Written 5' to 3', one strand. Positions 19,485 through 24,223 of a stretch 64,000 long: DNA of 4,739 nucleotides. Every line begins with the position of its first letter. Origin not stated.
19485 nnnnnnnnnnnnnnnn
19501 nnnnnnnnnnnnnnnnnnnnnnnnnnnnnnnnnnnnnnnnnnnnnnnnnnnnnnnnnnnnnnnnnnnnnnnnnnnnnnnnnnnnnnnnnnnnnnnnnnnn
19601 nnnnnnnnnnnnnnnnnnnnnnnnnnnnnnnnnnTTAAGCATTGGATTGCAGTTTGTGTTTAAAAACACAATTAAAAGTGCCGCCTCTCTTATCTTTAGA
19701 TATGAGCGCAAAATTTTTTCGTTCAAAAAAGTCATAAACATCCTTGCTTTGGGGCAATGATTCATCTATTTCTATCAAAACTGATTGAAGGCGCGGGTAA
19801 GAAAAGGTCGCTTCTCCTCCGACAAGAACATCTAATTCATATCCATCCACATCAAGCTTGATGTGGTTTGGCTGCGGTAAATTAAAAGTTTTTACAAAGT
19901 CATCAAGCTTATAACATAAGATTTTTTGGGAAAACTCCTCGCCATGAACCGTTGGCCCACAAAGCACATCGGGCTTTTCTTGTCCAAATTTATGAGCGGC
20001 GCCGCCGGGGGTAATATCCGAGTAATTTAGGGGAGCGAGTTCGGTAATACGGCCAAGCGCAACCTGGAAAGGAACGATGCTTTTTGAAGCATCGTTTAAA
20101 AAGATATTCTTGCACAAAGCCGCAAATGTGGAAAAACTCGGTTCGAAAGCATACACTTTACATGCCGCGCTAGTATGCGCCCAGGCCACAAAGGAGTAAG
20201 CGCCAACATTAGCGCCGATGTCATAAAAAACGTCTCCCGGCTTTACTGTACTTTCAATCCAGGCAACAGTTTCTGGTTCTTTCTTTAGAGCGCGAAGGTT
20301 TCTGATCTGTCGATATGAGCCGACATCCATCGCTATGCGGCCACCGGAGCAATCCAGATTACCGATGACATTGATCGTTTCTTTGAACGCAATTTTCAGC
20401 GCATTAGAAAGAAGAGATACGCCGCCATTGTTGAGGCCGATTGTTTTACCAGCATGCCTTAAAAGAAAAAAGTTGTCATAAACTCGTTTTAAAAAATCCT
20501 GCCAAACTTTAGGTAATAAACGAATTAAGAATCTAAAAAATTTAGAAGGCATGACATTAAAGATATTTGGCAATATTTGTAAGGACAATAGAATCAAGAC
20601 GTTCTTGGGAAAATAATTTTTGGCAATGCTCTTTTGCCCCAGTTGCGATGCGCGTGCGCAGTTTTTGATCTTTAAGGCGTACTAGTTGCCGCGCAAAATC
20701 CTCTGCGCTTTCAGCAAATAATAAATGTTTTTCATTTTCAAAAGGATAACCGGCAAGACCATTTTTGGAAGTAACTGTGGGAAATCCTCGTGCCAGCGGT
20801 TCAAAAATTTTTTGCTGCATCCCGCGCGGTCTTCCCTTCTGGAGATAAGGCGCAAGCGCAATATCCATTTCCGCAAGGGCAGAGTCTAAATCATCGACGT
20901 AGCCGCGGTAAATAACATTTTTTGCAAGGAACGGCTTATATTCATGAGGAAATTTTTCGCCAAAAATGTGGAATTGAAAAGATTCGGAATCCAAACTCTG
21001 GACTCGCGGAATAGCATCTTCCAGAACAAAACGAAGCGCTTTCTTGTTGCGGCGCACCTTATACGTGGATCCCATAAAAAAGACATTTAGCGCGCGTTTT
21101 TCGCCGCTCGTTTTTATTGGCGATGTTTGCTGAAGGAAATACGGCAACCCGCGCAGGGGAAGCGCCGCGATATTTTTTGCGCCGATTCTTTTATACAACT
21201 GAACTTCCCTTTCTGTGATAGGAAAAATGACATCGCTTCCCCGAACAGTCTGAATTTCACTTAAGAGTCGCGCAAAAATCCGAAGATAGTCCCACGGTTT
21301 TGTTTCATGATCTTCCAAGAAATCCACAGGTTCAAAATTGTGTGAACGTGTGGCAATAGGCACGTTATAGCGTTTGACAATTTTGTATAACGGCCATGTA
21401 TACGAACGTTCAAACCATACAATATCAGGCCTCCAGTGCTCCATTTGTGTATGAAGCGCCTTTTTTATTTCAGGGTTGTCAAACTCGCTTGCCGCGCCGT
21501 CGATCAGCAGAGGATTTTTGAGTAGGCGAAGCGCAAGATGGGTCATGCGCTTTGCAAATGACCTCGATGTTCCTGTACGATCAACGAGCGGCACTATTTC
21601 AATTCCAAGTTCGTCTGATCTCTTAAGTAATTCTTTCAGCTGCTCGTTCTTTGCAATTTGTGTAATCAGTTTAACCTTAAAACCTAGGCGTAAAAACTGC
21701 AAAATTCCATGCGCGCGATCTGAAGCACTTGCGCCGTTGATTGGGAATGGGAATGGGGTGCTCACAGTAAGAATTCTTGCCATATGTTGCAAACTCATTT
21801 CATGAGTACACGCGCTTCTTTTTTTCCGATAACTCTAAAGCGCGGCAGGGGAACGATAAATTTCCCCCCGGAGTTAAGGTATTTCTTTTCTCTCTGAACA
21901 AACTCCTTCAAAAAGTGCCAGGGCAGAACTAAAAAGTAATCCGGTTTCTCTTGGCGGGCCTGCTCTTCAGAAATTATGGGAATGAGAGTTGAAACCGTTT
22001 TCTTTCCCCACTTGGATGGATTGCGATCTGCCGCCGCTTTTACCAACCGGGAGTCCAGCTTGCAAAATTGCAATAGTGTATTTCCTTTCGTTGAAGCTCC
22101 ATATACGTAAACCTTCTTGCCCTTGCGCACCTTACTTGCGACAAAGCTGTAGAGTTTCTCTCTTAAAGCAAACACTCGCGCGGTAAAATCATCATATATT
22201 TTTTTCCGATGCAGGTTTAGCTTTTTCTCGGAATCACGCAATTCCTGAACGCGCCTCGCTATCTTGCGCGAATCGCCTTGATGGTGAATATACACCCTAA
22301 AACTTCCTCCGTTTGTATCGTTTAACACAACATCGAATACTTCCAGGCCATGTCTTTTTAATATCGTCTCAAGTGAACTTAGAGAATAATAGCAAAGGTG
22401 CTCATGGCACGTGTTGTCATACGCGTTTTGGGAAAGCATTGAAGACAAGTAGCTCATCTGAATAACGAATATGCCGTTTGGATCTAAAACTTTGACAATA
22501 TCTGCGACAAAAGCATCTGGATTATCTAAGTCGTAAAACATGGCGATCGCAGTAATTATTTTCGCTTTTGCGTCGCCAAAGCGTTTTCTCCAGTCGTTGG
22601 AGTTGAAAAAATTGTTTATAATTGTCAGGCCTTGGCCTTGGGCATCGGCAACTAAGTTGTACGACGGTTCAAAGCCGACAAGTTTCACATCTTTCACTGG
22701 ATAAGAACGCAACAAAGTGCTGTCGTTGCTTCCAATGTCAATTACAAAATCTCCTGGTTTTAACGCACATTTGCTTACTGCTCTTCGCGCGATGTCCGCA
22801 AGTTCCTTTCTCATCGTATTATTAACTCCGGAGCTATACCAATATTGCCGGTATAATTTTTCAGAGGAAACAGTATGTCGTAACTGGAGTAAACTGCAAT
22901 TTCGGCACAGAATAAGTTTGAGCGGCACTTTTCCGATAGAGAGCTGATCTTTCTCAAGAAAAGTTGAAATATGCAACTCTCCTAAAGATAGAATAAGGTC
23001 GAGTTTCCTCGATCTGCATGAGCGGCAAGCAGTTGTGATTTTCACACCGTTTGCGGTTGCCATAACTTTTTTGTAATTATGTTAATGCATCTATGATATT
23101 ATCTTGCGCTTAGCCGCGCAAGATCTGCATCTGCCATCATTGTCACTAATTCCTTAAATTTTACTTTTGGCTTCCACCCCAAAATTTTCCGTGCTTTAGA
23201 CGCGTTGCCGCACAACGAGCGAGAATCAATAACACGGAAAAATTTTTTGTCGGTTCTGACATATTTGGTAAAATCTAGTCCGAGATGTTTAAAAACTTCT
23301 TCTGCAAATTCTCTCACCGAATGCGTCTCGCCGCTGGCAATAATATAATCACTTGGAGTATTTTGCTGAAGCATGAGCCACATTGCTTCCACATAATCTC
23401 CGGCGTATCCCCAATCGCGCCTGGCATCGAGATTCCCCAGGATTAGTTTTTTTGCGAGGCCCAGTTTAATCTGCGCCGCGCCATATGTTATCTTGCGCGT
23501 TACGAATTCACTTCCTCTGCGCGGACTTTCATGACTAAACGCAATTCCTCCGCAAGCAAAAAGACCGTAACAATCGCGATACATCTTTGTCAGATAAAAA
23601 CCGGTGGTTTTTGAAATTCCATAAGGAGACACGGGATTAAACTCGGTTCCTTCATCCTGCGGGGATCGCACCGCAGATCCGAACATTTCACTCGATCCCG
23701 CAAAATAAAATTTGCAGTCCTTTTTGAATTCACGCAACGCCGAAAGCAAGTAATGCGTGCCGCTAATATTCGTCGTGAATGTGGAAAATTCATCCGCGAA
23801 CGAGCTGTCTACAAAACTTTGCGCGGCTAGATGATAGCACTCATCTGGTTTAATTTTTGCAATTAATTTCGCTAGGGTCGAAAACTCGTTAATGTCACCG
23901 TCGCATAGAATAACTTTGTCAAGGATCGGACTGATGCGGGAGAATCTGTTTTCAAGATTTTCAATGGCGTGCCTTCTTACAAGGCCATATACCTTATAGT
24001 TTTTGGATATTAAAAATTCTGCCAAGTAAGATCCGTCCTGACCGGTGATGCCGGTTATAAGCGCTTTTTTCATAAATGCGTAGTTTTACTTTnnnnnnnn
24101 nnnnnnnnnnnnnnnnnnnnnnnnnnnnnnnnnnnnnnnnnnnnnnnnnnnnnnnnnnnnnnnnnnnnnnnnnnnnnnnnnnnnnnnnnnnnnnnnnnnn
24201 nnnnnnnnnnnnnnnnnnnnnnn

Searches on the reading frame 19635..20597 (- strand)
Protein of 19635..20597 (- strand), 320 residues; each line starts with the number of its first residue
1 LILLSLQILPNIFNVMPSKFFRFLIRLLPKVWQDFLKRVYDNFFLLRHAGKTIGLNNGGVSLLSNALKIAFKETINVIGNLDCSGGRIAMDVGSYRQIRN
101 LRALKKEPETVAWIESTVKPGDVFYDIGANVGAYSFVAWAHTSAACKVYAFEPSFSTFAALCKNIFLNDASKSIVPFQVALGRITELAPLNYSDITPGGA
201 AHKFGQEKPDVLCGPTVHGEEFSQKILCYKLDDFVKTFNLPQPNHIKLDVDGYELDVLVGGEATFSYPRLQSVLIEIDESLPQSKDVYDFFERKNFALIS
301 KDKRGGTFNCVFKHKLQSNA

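Call 12: search_protein_families(library=pfam, proteins=[window:19635-20597:-], max_evalue=0.001)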
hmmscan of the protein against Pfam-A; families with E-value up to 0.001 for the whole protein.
window:19635-20597:- (320 aa): 2 families
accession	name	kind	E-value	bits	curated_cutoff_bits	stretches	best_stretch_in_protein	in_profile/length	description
PF05050.19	Methyltransf_21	-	5.9e-15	56.3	22.7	1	126-296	1-171/173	Methyltransferase FkbM domain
PF02475.24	TRM5-TYW2_MTfase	-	3.6e-06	27.5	28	1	113-178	29-93/164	TRM5/TYW2 methyltransferase domain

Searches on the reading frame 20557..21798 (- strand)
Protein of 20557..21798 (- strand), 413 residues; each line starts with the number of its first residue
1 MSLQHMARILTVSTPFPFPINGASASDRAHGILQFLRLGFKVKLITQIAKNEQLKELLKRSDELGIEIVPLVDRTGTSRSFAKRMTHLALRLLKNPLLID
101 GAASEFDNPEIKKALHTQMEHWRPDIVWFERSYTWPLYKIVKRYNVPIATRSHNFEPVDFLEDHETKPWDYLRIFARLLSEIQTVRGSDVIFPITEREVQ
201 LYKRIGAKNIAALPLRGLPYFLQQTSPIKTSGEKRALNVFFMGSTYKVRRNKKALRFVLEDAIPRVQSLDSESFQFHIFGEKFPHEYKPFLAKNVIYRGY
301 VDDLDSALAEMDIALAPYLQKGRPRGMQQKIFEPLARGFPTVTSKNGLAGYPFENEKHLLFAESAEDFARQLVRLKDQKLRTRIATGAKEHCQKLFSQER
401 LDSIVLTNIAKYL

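Call 24: search_protein_families(library=pfam, proteins=[window:20557-21798:-], max_evalue=0.001)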
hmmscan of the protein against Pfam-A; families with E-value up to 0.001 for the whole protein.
window:20557-21798:- (413 aa): 3 families
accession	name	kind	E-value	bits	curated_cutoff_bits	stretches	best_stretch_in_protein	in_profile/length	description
PF13692.12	Glyco_trans_1_4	-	8.6e-17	62.2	27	1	238-375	3-139/142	Glycosyl transferases group 1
PF13524.12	Glyco_trans_1_2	-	1.2e-12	48.4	25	1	268-396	8-133/144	Glycosyl transferase-like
PF13579.12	Glyco_trans_4_4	-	4.6e-05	24.3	29.7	1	59-210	12-152/158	Glycosyl transferase 4-like domain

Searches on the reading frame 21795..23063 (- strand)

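Call 24: search_protein_families(library=pfam, proteins=[window:21795-23063:-], max_evalue=0.001)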
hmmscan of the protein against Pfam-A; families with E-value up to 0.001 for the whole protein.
window:21795-23063:- (422 aa): 6 families
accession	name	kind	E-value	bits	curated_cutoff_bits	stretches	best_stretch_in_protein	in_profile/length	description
PF08484.17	Methyltransf_14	-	1e-50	172.1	23.5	1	250-407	2-160/160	C-methyltransferase C-terminal domain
PF13489.12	Methyltransf_23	-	7e-17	62.1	27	1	84-242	5-161/164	Methyltransferase domain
PF08421.16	Methyltransf_13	-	1.4e-11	44.9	31.3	1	13-71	1-62/62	Putative zinc binding domain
PF08241.18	Methyltransf_11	-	0.00011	23.2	21.2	1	109-201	2-95/95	Methyltransferase domain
PF08242.18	Methyltransf_12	-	0.00027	22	30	1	108-199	1-98/98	Methyltransferase domain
PF13847.12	Methyltransf_31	-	0.00045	20.4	27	0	104-212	4-120/145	Methyltransferase domain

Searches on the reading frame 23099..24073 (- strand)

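Call 24: search_protein_families(library=pfam, proteins=[window:23099-24073:-], max_evalue=0.001)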
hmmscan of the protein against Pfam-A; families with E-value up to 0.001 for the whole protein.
window:23099-24073:- (324 aa): 4 families
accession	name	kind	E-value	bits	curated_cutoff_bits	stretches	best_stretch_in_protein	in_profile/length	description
PF16363.11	GDP_Man_Dehyd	-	3.5e-114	382.1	27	1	5-313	1-332/332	GDP-mannose 4,6 dehydratase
PF01370.27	Epimerase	-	2.9e-60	204.1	20.9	1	4-245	1-239/240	NAD dependent epimerase/dehydratase family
PF04321.23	RmlD_sub_bind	-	5.9e-08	32.6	27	1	3-158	2-132/287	RmlD substrate binding domain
PF02719.21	Polysacc_synt_2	-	8.8e-06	25.5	20.2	1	5-115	2-117/293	Polysaccharide biosynthesis protein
